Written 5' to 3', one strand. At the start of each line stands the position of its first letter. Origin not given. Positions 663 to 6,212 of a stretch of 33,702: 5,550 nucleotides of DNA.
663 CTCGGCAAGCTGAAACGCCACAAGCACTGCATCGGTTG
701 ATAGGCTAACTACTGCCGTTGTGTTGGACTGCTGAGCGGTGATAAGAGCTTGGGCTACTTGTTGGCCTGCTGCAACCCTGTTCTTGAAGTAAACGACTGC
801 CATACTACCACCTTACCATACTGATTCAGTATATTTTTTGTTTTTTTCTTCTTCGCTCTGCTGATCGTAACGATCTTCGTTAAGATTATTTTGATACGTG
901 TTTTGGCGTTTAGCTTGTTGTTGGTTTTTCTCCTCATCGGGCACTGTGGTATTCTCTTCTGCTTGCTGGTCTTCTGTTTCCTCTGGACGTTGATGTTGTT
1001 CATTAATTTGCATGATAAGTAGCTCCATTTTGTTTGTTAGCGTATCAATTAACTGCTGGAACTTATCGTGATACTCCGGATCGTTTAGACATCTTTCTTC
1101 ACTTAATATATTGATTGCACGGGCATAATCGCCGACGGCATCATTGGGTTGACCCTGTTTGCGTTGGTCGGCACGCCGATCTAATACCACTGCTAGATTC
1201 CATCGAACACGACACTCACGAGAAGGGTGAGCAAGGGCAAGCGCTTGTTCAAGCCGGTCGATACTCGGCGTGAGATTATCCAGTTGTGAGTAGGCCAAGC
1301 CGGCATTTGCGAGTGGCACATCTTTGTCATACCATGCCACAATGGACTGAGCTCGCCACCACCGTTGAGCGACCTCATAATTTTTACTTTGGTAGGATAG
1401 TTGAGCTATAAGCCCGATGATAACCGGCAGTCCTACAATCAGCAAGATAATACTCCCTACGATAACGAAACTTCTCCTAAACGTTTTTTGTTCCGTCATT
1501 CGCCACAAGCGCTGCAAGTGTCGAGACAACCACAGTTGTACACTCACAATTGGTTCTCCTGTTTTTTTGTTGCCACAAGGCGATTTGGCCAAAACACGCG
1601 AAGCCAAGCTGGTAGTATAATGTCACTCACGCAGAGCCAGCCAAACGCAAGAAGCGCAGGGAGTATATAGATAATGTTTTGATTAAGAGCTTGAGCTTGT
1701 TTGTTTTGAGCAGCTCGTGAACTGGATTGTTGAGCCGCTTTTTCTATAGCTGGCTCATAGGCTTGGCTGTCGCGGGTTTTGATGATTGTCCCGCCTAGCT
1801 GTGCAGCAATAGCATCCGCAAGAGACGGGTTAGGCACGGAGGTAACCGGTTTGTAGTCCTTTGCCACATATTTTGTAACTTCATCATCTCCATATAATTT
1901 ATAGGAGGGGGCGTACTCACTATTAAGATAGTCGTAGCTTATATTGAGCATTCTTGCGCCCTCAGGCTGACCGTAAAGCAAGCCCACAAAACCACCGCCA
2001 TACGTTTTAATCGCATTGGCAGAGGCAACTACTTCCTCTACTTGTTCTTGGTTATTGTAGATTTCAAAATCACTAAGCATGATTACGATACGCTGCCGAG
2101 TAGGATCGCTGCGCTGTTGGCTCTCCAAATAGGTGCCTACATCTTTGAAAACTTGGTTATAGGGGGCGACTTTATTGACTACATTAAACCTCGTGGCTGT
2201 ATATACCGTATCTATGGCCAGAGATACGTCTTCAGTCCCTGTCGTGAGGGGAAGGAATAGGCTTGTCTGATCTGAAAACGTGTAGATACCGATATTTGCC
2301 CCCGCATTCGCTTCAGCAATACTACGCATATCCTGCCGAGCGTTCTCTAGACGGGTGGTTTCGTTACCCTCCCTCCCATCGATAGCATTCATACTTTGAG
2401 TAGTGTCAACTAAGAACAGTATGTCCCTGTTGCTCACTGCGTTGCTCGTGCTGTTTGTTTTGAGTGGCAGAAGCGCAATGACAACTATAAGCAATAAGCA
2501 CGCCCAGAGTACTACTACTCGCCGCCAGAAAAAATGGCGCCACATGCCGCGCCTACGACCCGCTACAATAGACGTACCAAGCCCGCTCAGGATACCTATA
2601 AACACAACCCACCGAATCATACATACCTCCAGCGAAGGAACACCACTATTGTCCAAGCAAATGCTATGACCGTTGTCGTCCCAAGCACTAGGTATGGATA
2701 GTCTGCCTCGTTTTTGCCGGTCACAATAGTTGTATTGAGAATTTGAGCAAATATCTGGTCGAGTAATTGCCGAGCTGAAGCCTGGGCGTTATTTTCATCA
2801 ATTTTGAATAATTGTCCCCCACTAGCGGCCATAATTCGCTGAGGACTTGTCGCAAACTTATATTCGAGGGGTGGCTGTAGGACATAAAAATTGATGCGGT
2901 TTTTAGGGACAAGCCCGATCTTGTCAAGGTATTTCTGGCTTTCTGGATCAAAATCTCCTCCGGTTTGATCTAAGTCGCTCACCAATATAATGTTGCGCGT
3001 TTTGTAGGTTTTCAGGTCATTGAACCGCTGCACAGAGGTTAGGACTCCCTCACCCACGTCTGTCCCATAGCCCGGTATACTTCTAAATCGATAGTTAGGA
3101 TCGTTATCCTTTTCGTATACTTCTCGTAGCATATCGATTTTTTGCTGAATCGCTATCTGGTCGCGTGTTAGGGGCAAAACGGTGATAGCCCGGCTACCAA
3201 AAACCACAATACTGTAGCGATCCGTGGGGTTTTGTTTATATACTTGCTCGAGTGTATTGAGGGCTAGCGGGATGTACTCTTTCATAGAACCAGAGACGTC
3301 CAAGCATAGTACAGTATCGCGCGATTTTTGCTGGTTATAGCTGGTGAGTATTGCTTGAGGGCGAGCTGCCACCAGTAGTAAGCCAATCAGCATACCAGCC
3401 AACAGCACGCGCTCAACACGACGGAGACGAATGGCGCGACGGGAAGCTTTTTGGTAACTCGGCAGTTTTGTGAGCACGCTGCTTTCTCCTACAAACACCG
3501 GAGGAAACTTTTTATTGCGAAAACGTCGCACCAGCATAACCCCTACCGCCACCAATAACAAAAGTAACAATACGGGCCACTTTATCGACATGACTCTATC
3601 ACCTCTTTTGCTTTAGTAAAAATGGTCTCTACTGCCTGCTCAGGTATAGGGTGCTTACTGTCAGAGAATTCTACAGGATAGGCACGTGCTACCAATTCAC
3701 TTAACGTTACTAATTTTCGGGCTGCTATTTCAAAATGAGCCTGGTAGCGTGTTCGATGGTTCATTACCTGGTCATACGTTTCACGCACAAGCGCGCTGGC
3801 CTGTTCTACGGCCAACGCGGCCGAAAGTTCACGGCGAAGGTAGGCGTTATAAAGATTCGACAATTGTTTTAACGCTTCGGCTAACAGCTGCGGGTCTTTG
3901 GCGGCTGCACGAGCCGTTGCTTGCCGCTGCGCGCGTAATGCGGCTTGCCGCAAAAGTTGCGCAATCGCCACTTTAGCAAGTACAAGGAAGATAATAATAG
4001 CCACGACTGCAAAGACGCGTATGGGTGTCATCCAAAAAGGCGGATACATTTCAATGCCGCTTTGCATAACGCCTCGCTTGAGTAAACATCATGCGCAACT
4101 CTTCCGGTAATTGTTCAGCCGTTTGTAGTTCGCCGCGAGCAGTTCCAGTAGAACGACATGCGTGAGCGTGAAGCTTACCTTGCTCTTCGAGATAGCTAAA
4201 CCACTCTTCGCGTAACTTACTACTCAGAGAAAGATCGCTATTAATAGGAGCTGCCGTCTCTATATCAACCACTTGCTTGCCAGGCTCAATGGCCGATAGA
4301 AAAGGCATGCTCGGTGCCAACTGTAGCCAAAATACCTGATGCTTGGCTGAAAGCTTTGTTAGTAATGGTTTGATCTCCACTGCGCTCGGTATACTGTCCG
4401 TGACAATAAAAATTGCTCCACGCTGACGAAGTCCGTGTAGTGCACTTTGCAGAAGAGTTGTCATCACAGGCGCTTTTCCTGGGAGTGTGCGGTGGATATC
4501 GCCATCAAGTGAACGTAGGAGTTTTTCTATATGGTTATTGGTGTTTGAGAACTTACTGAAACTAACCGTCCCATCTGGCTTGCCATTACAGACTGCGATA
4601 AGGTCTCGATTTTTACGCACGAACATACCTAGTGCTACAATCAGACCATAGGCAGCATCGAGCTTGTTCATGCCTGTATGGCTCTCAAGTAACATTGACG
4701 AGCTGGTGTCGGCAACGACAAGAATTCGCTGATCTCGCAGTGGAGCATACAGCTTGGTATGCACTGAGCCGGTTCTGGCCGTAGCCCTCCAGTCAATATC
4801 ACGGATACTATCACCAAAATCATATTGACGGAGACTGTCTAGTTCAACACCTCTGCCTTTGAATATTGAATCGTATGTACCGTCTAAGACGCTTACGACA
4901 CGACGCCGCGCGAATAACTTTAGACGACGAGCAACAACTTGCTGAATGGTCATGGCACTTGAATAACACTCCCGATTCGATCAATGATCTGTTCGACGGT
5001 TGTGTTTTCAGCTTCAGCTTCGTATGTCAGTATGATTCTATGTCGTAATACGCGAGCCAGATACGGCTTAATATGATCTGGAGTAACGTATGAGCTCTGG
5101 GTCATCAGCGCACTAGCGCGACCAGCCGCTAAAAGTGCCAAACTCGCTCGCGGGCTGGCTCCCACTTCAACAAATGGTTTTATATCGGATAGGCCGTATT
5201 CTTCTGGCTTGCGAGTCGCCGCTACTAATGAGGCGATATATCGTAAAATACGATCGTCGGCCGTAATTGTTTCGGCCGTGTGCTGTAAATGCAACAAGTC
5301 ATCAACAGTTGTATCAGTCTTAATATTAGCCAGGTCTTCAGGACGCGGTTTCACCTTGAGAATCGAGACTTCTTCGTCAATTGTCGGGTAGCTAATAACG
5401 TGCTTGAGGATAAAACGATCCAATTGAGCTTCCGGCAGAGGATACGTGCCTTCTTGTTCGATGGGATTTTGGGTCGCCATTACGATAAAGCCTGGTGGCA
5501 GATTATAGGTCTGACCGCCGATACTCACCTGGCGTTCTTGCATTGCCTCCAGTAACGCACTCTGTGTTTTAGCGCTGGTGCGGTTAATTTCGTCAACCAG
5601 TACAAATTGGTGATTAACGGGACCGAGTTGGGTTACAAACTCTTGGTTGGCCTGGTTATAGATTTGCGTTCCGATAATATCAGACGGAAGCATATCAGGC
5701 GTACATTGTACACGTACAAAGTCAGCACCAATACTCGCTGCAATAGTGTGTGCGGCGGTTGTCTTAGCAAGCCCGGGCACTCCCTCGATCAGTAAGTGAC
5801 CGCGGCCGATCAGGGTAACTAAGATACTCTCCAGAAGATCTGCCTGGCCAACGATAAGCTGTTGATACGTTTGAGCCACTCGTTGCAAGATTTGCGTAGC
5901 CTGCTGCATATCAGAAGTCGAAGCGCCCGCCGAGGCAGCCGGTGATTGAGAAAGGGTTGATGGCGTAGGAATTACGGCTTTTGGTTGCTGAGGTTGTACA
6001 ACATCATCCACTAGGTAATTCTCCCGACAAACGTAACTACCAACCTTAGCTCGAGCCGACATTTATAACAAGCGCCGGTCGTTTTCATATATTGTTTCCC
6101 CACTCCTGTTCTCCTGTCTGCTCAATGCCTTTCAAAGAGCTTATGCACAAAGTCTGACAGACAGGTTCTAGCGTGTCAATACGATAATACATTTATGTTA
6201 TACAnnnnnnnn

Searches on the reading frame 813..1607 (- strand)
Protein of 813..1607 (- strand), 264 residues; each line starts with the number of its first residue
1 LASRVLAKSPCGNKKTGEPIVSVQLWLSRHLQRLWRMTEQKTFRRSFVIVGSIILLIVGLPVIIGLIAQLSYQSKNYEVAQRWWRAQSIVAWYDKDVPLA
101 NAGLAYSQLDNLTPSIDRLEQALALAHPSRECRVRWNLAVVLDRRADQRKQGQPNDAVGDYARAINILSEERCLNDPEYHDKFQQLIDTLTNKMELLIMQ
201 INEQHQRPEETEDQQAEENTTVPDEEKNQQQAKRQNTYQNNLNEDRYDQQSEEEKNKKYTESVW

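Call 54: search_protein_families(library=pfam, proteins=[window:813-1607:-], max_evalue=0.001)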
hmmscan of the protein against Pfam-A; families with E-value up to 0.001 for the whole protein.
window:813-1607:- (264 aa): 1 family
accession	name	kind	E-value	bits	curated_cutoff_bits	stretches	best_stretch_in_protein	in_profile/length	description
PF07719.23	TPR_2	-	0.00053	20.4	27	0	100-126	5-31/34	Tetratricopeptide repeat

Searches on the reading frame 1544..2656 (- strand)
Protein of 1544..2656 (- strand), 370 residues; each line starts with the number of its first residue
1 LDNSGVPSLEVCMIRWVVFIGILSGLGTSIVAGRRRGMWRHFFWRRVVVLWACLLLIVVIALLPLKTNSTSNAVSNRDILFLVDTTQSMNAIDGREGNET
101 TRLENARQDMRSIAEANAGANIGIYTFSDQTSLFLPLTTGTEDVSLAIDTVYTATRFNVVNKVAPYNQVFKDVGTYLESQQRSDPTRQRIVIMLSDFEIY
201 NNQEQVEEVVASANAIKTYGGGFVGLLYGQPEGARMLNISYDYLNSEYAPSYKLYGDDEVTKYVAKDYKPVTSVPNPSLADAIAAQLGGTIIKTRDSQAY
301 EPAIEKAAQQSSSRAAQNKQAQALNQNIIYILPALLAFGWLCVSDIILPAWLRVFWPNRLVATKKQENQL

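Call 54: search_protein_families(library=pfam, proteins=[window:1544-2656:-], max_evalue=0.001)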
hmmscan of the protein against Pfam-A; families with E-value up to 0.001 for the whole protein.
window:1544-2656:- (370 aa): 2 families
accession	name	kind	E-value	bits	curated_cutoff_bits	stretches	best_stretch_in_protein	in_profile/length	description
PF13519.12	VWA_2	-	1.1e-10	42.5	27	1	79-197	1-106/107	von Willebrand factor type A domain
PF00092.34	VWA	-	0.0009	19.9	23.8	1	78-214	1-128/174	von Willebrand factor type A domain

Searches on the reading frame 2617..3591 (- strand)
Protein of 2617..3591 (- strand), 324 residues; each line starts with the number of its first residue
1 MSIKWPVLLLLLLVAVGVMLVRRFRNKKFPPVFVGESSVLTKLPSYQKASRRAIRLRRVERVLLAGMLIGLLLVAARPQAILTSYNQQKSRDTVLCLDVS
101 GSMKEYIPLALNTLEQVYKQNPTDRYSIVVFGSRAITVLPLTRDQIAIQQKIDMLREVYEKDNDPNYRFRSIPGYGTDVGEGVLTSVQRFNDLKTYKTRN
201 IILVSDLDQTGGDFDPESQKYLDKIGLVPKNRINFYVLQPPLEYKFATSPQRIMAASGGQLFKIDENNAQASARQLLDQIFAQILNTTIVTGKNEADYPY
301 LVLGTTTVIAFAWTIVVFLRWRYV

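Call 54: search_protein_families(library=pfam, proteins=[window:2617-3591:-], max_evalue=0.001)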
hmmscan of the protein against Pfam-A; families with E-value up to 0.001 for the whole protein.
window:2617-3591:- (324 aa): 3 families
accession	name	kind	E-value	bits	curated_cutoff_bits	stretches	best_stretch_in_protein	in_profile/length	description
PF13519.12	VWA_2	-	4.2e-12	47.1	27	1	93-206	1-105/107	von Willebrand factor type A domain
PF05762.20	VWA_CoxE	-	3.4e-08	33.6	26.4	1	86-211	52-163/222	VWA domain containing CoxE-like protein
PF00092.34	VWA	-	0.00031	21.5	23.8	1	92-156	1-72/174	von Willebrand factor type A domain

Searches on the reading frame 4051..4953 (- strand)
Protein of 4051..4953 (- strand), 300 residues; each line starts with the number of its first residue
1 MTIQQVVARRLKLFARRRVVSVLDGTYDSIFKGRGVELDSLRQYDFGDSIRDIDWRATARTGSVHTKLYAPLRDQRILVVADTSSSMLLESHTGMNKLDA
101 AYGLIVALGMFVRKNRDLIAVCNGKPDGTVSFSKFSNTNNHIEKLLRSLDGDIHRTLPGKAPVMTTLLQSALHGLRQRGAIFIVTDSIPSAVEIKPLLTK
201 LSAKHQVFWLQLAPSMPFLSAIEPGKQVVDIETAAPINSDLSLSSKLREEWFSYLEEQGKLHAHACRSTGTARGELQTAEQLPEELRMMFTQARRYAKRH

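Call 54: search_protein_families(library=pfam, proteins=[window:4051-4953:-], max_evalue=0.001)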
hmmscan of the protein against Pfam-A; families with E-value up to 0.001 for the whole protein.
window:4051-4953:- (300 aa): 1 family
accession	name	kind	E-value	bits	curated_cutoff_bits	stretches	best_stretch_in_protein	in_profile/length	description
PF01882.25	DUF58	-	1.8e-21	76.8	23.4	1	41-213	2-169/216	Protein of unknown function DUF58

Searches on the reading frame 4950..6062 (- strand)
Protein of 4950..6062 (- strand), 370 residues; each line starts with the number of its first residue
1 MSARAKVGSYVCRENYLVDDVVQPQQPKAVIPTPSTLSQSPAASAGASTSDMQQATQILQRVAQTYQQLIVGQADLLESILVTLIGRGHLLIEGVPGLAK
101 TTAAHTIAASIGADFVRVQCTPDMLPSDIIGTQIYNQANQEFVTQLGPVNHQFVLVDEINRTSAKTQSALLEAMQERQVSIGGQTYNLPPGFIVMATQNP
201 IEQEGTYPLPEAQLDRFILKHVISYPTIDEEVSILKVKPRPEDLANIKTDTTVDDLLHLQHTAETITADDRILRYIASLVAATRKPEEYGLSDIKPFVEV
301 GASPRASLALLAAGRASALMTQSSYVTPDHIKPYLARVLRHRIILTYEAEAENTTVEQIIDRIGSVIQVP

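Call 54: search_protein_families(library=pfam, proteins=[window:4950-6062:-], max_evalue=0.001)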
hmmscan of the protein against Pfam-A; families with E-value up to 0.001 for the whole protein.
window:4950-6062:- (370 aa): 8 families
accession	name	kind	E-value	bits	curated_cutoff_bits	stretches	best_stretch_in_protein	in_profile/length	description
PF07726.17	AAA_3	-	7.3e-61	204.3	27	1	89-219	1-131/131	ATPase family associated with various cellular activities (AAA)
PF17863.7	AAA_lid_2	-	5e-18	65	22.7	1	295-363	6-74/74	AAA lid domain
PF07728.20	AAA_5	-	8.3e-14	52.2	22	1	89-217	1-139/139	AAA domain (dynein-related subfamily)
PF20030.5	bpMoxR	-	8.9e-13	48.2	27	1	59-227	3-170/205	MoxR domain in the MoxR-vWA-beta-propeller ternary systems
PF00004.35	AAA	-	1.9e-07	32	21.2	1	91-200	2-111/131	ATPase family associated with various cellular activities (AAA)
PF00158.32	Sigma54_activat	-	2.2e-06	27.9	20.2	1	88-203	23-147/168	Sigma-54 interaction domain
PF05496.18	RuvB_N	-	3.2e-06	27.4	27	1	88-181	34-115/159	Holliday junction DNA helicase RuvB P-loop domain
PF00493.29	MCM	-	7.8e-06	25.6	23.3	1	82-202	52-175/224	MCM P-loop domain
